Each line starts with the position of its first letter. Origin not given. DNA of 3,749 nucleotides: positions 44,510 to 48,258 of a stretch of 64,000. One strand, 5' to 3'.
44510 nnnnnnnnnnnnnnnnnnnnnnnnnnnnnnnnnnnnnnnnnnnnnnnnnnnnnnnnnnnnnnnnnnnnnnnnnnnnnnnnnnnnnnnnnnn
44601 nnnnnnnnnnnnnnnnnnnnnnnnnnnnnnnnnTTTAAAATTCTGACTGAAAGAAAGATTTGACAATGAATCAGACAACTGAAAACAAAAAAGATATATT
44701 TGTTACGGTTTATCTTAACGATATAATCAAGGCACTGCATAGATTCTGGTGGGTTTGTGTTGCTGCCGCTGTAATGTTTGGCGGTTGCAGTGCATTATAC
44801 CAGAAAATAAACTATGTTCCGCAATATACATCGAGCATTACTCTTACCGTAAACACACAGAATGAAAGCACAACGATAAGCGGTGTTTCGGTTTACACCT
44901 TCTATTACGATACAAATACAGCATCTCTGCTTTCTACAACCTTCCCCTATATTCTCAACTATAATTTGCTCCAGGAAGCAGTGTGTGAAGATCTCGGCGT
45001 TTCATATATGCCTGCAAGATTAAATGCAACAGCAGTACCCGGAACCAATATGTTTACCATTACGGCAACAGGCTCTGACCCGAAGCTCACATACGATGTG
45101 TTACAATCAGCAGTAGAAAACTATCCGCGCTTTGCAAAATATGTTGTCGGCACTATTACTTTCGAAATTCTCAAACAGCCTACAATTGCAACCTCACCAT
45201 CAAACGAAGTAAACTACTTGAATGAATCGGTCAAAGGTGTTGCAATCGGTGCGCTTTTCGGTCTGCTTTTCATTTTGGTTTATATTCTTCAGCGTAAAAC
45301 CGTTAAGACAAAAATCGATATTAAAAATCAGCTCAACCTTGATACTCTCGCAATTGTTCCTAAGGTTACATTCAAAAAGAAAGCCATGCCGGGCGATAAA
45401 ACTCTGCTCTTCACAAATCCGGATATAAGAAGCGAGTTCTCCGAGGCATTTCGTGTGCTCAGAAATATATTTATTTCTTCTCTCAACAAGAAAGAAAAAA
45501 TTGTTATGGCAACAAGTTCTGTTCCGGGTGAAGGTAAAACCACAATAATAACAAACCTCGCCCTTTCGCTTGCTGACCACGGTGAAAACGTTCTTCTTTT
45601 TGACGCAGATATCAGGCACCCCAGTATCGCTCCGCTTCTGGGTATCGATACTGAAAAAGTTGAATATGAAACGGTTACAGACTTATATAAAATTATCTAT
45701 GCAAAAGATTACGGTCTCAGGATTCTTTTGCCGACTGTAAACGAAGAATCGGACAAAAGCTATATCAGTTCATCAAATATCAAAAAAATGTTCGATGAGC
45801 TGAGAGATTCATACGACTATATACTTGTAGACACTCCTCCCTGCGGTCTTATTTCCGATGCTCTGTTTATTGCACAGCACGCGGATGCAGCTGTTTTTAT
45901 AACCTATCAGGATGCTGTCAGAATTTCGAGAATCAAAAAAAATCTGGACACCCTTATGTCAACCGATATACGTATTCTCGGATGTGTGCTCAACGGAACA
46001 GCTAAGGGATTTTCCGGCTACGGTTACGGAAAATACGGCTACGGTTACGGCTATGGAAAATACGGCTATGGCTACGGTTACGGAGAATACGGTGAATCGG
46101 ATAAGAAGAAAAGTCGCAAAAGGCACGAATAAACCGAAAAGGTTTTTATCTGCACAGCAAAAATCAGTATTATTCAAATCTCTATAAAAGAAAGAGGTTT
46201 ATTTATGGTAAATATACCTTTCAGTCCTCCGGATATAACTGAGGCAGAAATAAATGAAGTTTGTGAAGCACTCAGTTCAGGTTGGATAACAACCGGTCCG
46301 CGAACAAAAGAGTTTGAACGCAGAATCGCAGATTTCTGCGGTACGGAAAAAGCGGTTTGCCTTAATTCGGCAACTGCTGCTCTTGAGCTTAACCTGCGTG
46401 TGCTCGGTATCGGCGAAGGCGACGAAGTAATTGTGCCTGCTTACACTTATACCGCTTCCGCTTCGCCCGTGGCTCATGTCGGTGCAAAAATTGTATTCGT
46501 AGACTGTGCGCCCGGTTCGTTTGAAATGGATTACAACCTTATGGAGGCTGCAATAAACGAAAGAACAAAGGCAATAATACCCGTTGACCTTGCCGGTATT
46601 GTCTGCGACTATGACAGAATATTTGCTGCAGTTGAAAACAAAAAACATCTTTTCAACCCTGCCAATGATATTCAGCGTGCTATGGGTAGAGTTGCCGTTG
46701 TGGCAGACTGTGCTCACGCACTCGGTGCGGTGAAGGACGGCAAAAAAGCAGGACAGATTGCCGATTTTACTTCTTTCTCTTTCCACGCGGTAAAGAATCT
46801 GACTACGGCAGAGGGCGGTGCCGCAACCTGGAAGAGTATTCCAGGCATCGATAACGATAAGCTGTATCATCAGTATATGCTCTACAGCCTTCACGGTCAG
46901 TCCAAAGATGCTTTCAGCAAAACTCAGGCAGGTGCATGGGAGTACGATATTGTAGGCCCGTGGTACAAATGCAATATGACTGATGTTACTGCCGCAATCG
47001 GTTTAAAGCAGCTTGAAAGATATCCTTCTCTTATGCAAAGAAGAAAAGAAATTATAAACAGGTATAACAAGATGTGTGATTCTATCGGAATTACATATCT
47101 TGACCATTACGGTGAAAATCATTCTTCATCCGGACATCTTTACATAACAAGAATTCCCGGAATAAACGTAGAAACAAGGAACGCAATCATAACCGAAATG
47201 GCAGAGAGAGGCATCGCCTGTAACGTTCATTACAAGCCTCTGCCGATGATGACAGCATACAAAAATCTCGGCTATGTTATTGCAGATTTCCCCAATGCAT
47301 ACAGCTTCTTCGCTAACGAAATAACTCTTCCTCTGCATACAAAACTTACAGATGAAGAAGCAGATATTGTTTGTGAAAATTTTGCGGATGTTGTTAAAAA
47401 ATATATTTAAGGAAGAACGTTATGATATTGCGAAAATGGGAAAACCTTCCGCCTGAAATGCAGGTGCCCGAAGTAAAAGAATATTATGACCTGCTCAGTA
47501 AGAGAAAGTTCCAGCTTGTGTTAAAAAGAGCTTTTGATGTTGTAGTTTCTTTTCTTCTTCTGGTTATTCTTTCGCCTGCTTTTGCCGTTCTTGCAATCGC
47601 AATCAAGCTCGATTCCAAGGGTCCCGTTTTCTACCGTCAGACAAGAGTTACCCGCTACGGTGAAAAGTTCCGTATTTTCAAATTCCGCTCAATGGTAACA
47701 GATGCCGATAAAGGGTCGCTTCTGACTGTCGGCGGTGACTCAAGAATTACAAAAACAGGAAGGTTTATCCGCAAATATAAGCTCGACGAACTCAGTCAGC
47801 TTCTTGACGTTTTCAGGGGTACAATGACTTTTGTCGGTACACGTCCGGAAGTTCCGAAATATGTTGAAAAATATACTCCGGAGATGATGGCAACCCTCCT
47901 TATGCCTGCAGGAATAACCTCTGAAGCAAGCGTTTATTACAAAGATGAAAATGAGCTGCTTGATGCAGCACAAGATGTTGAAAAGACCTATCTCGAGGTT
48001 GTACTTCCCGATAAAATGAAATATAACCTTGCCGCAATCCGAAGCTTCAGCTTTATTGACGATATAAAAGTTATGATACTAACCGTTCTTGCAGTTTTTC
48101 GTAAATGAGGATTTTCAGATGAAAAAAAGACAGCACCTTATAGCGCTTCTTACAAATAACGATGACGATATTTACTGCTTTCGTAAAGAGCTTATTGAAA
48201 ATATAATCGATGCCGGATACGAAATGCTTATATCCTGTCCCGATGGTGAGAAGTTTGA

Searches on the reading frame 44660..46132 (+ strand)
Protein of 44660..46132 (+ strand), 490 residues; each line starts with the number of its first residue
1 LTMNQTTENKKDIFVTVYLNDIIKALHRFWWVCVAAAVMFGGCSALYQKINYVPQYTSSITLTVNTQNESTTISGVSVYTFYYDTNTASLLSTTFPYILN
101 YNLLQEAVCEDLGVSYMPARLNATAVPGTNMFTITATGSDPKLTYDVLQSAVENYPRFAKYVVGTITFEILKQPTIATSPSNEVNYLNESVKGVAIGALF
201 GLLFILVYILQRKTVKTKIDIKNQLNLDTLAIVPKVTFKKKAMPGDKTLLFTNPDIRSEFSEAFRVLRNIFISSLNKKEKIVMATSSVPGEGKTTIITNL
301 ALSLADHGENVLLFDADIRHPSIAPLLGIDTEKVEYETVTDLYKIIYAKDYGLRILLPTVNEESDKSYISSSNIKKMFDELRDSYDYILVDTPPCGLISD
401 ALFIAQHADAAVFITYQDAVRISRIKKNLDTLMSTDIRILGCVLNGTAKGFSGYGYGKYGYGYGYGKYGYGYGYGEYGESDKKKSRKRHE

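Call 23: search_protein_families(library=pfam, proteins=[window:44660-46132:+], max_evalue=0.001)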
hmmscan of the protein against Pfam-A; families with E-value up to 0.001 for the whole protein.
window:44660-46132:+ (490 aa): 6 families
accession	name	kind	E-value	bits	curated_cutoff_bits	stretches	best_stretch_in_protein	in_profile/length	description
PF10609.15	ParA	-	1.6e-16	60.9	27.1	1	280-445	4-173/246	NUBPL iron-transfer P-loop NTPase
PF13614.12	AAA_31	-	1.4e-10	41.9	27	1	285-395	7-128/177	AAA domain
PF01656.29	CbiA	-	1.4e-08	35.2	25.4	1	287-445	6-81/125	CobQ/CobB/MinD/ParA nucleotide binding domain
PF02706.20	Wzz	-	1.2e-06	29.1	25.5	1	19-88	5-74/91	Chain length determinant protein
PF09140.17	MipZ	-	1.4e-05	25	20.7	1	287-394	8-109/262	ATPase MipZ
PF06564.18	CBP_BcsQ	-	0.00059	19.9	21.3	0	290-316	12-38/234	Cellulose biosynthesis protein BcsQ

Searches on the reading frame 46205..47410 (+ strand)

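Call 23: search_protein_families(library=pfam, proteins=[window:46205-47410:+], max_evalue=0.001)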
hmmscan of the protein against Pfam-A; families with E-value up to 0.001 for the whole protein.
window:46205-47410:+ (401 aa): 3 families
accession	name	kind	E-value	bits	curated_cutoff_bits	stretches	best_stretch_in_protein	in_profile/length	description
PF01041.23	DegT_DnrJ_EryC1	-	5.4e-95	319.1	19.8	1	10-392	2-358/360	DegT/DnrJ/EryC1/StrS aminotransferase family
PF00155.27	Aminotran_1_2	-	6.6e-11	42.4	19.7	1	8-125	19-151/361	Aminotransferase class I and II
PF01053.26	Cys_Met_Meta_PP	-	2.4e-05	23.5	27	1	31-124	51-141/381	Cys/Met metabolism PLP-dependent enzyme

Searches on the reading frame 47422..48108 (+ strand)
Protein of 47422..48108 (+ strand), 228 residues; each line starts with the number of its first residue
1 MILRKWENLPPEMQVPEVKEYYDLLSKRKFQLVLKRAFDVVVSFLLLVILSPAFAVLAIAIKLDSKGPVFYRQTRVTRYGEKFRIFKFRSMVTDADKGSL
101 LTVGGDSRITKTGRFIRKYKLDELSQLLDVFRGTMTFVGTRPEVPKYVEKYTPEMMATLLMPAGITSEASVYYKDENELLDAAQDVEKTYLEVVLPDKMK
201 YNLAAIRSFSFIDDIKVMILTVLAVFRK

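Call 23: search_protein_families(library=pfam, proteins=[window:47422-48108:+], max_evalue=0.001)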
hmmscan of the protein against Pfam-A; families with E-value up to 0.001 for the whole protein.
window:47422-48108:+ (228 aa): 1 family
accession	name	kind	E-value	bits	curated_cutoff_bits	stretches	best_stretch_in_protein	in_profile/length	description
PF02397.22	Bac_transf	-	1.8e-54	184.4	27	1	35-226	1-178/179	Bacterial sugar transferase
